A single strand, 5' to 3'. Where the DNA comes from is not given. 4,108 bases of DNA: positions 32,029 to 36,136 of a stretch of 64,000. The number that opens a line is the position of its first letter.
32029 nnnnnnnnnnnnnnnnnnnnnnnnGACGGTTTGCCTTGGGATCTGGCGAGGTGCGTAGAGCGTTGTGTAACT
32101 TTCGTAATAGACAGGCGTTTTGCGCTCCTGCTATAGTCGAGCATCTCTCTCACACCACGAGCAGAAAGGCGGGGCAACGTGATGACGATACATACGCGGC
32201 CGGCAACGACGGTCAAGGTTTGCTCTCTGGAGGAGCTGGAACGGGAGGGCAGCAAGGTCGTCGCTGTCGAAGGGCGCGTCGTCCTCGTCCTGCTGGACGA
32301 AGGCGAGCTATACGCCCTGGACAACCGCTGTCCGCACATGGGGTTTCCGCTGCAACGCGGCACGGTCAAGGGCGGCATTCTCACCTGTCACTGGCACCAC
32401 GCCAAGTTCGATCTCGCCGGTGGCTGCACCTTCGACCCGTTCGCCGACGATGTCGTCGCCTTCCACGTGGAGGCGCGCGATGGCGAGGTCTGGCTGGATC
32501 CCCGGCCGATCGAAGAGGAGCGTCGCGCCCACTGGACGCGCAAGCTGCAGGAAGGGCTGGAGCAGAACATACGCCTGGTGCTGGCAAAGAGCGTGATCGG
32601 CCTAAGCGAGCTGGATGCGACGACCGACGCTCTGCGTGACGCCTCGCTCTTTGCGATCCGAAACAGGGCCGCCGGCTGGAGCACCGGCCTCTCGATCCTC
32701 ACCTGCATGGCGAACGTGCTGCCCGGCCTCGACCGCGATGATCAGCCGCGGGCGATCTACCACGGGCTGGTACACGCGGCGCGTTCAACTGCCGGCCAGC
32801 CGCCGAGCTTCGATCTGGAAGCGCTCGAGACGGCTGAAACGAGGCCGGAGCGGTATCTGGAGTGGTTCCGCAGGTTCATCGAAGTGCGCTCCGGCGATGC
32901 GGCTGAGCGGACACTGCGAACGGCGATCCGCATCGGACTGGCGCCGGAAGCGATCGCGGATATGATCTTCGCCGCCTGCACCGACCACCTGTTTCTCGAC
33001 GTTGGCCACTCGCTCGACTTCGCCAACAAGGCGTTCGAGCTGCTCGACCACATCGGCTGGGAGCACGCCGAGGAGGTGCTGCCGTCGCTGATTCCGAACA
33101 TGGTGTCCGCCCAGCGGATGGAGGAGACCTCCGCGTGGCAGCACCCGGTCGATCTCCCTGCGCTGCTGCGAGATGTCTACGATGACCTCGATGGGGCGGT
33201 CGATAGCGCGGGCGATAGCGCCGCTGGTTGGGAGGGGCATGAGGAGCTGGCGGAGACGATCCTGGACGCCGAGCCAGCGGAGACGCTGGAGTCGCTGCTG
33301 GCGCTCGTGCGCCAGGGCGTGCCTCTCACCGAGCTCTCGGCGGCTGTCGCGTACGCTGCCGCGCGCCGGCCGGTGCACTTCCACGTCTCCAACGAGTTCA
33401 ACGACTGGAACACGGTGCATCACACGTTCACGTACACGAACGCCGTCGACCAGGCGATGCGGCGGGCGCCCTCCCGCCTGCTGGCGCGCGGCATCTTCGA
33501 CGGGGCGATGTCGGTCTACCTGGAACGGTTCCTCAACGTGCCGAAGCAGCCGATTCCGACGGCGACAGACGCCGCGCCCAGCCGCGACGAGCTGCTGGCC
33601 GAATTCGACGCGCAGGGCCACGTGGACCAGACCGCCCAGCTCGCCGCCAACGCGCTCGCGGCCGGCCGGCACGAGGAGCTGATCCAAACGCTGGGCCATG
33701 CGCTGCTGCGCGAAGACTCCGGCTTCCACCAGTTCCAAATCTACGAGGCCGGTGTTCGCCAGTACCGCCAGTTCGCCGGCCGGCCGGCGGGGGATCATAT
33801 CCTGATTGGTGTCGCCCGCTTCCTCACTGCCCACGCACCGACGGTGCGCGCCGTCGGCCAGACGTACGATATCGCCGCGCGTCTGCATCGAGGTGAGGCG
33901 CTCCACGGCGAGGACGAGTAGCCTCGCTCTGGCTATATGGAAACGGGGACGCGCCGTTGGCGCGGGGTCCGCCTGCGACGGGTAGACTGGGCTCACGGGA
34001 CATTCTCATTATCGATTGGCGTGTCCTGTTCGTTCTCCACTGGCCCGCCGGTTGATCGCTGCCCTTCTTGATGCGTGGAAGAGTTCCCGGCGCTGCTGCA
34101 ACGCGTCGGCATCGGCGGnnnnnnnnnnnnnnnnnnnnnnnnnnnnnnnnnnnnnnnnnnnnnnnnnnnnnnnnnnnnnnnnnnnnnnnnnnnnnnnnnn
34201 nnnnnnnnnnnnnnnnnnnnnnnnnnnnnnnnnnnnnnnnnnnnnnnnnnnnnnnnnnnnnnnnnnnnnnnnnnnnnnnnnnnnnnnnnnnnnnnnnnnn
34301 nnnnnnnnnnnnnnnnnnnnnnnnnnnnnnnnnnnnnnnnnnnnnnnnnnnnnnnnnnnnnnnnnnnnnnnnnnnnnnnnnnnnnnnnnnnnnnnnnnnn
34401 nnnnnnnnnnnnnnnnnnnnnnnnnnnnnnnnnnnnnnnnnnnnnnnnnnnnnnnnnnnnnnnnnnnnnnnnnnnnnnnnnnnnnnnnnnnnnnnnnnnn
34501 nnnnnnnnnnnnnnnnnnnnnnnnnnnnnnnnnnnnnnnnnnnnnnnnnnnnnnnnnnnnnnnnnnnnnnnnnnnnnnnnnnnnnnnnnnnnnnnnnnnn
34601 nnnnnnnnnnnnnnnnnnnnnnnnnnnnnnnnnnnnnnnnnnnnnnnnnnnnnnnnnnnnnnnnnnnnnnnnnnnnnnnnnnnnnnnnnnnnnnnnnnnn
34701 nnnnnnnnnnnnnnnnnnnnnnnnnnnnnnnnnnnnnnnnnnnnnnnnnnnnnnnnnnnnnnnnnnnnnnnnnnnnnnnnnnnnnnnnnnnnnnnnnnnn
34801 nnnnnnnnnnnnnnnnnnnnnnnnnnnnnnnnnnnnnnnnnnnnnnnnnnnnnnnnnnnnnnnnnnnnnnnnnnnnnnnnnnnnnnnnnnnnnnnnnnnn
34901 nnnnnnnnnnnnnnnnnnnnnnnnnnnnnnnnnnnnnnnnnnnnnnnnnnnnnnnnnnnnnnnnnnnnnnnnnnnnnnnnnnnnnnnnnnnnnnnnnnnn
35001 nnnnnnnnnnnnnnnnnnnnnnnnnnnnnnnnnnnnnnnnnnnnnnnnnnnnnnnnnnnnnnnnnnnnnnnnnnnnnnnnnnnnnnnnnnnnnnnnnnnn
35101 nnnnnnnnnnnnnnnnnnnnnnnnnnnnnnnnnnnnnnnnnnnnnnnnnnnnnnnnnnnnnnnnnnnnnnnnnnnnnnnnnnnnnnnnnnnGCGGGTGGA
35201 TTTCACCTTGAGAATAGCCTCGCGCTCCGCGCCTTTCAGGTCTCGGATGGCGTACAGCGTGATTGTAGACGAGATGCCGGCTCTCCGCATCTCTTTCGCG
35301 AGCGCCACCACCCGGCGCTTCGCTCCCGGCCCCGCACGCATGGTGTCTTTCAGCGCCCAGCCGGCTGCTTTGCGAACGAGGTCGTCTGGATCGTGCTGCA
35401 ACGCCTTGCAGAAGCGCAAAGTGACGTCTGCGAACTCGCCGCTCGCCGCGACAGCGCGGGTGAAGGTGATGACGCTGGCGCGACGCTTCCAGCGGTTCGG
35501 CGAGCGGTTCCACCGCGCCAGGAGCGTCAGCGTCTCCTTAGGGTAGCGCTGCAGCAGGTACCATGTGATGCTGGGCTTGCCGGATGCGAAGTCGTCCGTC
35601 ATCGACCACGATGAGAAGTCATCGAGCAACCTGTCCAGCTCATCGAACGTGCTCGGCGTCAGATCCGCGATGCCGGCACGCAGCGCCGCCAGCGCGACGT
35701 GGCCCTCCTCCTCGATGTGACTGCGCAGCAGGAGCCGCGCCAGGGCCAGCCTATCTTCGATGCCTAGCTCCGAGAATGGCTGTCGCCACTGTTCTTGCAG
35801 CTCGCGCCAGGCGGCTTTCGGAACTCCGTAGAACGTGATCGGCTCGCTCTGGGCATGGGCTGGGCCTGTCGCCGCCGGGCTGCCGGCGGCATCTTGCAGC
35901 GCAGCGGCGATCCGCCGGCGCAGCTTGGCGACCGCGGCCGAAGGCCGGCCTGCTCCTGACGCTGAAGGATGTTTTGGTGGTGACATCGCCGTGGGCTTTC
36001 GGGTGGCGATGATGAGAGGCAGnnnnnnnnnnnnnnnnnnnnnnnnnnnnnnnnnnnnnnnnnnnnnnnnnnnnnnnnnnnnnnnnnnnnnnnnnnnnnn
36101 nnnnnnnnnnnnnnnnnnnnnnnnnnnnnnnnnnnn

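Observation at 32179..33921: Rieske [2Fe-2S] domain fused to a large uncharacterised helical domain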

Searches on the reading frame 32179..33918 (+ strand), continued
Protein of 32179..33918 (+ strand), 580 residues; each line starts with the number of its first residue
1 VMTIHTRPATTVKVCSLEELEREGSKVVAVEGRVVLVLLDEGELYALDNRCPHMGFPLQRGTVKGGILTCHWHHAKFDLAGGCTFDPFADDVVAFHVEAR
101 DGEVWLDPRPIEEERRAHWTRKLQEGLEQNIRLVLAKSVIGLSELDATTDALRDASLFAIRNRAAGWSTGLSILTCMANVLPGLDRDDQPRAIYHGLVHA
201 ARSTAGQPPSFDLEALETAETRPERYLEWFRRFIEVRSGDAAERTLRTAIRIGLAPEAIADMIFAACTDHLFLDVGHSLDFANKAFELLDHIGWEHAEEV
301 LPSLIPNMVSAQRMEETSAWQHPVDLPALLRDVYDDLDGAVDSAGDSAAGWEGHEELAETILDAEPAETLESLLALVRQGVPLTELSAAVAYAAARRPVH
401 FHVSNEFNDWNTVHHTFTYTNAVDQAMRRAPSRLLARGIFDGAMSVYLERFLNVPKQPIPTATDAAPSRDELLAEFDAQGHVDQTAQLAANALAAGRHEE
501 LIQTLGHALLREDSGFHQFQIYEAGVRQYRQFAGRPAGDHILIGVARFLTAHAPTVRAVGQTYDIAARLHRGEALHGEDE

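Call 74: search_protein_families(library=pfam, proteins=[L031:4089-6239:+, L031:7095-7889:+, L031:9815-10714:+, L035:9779-10690:+, L031:10807-11697:-, L031:11774-12394:-, L012:6406-7140:-, L019:9857-10696:+, L010:5502-6485:+, L014:3620-5404:+], max_evalue=0.001)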
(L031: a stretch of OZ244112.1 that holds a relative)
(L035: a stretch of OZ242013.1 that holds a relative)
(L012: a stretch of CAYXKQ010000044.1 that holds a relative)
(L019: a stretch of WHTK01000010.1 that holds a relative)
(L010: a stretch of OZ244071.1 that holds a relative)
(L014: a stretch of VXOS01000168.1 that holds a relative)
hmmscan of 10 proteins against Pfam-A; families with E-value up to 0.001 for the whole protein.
L031:4089-6239:+ (717 aa): 2 families
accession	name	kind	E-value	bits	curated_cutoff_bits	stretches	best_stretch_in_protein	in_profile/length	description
PF02897.21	Peptidase_S9_N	-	5.1e-92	309.2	24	1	30-438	2-413/414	Prolyl oligopeptidase, N-terminal beta-propeller domain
PF00326.27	Peptidase_S9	-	1.6e-63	214.5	22.6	1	497-713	1-210/213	Prolyl oligopeptidase family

L031:7095-7889:+ (265 aa): 5 families
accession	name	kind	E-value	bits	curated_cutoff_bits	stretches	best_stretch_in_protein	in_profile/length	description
PF13561.12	adh_short_C2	-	1.5e-64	218.2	27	1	15-259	1-234/236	Enoyl-(Acyl carrier protein) reductase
PF00106.31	adh_short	-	8.5e-56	189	26.6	1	9-200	1-193/195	short chain dehydrogenase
PF08659.16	KR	-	4.1e-09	37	22.6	1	12-172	4-165/180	KR domain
PF02737.24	3HCDH_N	-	5e-05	23.7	22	1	9-71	1-61/180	3-hydroxyacyl-CoA dehydrogenase, NAD binding domain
PF01370.27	Epimerase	-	0.00015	21.7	20.9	1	12-76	2-62/240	NAD dependent epimerase/dehydratase family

L031:9815-10714:+ (300 aa): 7 families
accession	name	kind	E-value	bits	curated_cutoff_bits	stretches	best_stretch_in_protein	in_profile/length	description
PF04321.23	RmlD_sub_bind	-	6.8e-53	180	27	1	1-253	1-244/287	RmlD substrate binding domain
PF01370.27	Epimerase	-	1.5e-34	119.9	20.9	1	3-216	1-230/240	NAD dependent epimerase/dehydratase family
PF16363.11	GDP_Man_Dehyd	-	8.6e-20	71.9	27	1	4-216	1-242/332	GDP-mannose 4,6 dehydratase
PF07993.18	NAD_binding_4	-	8.5e-15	55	20.1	1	61-194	86-239/258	Male sterility protein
PF01073.25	3Beta_HSD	-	5.9e-13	48.9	22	1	4-205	1-223/280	3-beta hydroxysteroid dehydrogenase/isomerase family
PF02719.21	Polysacc_synt_2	-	1.8e-12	47.5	20.2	1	48-154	62-156/293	Polysaccharide biosynthesis protein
PF13460.12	NAD_binding_10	-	1e-06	29.2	27.2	1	7-166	1-150/184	NAD(P)H-binding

L035:9779-10690:+ (304 aa): 2 families
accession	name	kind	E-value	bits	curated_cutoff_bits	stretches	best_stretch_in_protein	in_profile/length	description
PF08450.18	SGL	-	3.7e-49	168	26.3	1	30-283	2-244/246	SMP-30/Gluconolactonase/LRE-like region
PF24684.1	Vgb_lyase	-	0.00014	21.3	50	1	38-133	148-242/290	Virginiamycin B lyase family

L031:10807-11697:- (297 aa): 2 families
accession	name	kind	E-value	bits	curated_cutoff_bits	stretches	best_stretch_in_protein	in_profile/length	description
PF13714.12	PEP_mutase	-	7.5e-34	117.8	31.5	1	11-244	1-229/240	Phosphoenolpyruvate phosphomutase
PF00463.27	ICL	-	2.1e-06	27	26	1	80-159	150-232/526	Isocitrate lyase family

L031:11774-12394:- (207 aa): 1 family
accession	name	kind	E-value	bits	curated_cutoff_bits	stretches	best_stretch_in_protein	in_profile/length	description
PF02627.25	CMD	-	0.00026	21.4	23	1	65-142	1-79/84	Carboxymuconolactone decarboxylase family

L012:6406-7140:- (245 aa): 4 families
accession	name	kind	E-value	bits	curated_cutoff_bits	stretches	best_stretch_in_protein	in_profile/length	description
PF00106.31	adh_short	-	1.9e-52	178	26.6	1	6-200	1-193/195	short chain dehydrogenase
PF13561.12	adh_short_C2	-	6.3e-46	157.3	27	1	12-238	1-229/236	Enoyl-(Acyl carrier protein) reductase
PF08659.16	KR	-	8e-07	29.6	22.6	1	8-125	3-122/180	KR domain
PF03807.23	F420_oxidored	-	0.00076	20.5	21.6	0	12-54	6-46/94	NADP oxidoreductase coenzyme F420-dependent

L019:9857-10696:+ (280 aa): 2 families
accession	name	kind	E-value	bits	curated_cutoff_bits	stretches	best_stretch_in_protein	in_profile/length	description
PF13561.12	adh_short_C2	-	5.4e-32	111.7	27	1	73-277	34-229/236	Enoyl-(Acyl carrier protein) reductase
PF00106.31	adh_short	-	1.9e-29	103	26.6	1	65-233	31-186/195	short chain dehydrogenase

L010:5502-6485:+ (328 aa): 0 families

L014:3620-5404:+ (595 aa): 1 family
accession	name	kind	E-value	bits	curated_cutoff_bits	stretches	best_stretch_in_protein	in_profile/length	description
PF00860.26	Xan_ur_permease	-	1.6e-44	152.6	27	1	43-415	6-382/389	Permease family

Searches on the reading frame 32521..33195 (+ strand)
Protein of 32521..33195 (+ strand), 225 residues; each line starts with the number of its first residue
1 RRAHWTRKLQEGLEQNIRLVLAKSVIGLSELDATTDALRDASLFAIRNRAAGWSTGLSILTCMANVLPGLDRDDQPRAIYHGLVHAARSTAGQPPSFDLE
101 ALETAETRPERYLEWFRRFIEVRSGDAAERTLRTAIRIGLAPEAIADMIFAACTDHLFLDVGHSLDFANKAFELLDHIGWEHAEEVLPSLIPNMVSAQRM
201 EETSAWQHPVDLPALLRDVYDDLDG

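Call 69: search_protein_families(library=pfam, proteins=[window:32521-33195:+], max_evalue=10)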
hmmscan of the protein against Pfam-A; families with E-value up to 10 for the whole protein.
window:32521-33195:+ (225 aa): 0 families

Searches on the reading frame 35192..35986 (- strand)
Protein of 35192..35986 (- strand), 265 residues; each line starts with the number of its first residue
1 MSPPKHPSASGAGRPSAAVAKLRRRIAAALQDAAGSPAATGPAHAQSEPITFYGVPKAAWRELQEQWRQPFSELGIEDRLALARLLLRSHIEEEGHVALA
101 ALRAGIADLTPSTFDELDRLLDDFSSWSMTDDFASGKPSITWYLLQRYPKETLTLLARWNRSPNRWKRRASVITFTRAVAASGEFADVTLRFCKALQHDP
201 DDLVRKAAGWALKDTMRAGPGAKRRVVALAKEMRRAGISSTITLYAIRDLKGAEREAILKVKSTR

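Call 12: search_protein_families(library=pfam, proteins=[window:35192-35986:-], max_evalue=0.001)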
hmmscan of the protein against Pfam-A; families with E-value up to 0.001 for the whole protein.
window:35192-35986:- (265 aa): 1 family
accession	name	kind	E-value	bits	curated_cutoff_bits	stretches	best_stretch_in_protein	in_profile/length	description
PF08713.17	DNA_alkylation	-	6.5e-28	98.3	21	1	32-247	7-210/213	DNA alkylation repair enzyme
